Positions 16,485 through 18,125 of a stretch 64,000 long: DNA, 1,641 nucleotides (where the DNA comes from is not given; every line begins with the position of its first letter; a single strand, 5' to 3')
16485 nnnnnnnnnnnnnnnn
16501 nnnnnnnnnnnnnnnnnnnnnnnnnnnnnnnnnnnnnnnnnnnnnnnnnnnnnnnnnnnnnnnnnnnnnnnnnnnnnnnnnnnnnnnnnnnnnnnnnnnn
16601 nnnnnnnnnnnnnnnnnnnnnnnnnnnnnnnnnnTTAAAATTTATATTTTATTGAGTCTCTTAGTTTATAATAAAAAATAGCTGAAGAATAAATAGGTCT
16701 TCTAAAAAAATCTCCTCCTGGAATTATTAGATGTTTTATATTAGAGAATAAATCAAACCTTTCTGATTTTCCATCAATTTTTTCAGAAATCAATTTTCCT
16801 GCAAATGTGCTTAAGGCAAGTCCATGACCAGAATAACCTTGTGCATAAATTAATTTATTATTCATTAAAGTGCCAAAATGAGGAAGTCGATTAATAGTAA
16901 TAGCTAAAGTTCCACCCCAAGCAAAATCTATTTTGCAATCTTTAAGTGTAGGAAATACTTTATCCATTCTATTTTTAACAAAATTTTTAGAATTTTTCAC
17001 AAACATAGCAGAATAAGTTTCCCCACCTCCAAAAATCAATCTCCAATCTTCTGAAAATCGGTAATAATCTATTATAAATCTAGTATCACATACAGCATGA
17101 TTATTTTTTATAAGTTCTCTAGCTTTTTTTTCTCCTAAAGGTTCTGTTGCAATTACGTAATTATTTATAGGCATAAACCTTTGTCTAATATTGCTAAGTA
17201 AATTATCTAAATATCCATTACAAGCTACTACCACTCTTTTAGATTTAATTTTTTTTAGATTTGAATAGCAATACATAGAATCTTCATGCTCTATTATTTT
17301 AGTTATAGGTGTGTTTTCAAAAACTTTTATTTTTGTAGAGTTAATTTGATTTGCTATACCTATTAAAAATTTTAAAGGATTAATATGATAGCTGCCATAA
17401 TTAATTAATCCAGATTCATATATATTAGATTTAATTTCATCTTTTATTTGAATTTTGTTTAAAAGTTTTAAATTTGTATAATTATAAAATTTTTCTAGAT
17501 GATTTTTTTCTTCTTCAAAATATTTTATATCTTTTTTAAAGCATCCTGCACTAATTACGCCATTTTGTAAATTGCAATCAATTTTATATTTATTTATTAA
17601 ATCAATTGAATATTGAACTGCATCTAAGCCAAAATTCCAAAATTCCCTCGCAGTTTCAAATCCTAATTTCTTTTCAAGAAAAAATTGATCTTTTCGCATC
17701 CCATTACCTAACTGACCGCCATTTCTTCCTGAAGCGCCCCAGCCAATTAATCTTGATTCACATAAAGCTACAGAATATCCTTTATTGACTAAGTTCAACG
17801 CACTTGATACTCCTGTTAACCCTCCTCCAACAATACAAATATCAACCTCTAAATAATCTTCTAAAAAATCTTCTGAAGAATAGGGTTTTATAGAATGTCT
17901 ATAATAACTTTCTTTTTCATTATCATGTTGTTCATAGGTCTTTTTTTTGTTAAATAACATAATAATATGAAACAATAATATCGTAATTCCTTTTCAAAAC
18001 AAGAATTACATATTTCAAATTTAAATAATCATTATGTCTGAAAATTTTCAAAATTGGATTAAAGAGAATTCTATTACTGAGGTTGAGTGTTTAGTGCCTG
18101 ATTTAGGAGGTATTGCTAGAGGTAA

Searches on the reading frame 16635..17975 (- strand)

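Call 30: search_protein_families(library=pfam, proteins=[window:16635-17975:-], max_evalue=0.00001)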
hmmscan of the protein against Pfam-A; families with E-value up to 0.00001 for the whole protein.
window:16635-17975:- (446 aa): 1 family
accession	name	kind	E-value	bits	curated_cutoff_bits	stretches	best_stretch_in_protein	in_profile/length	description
PF01266.30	DAO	-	6e-52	177.8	27.9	1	45-398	1-352/353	FAD dependent oxidoreductase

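Call 32: search_protein_families(library=ncbifam, proteins=[window:16635-17975:-], max_evalue=1e-10)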
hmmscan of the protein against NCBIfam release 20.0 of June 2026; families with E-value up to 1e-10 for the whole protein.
window:16635-17975:- (446 aa): 5 families
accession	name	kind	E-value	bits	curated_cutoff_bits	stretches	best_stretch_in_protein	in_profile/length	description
NF050086.1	pipecolate_AmaA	exception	6.6e-50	170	600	1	26-401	8-381/425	L-pipecolate oxidase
TIGR03329.1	Phn_aa_oxid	hypoth_equivalog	1.2e-40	139.7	632.8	1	38-406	19-397/460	putative aminophosphonate oxidoreductase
TIGR02352.1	thiamin_ThiO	equivalog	2.9e-15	56.2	250.8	1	46-403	1-350/351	glycine oxidase ThiO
NF001933.0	PRK00711.1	subfamily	6.8e-12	45.1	383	0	202-405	202-404/429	D-amino acid dehydrogenase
TIGR03197.1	MnmC_Cterm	equivalog_domain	6.7e-11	41.9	174.2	0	45-262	1-208/400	FAD-dependent 5-carboxymethylaminomethyl-2-thiouridine(34) oxidoreductase MnmC1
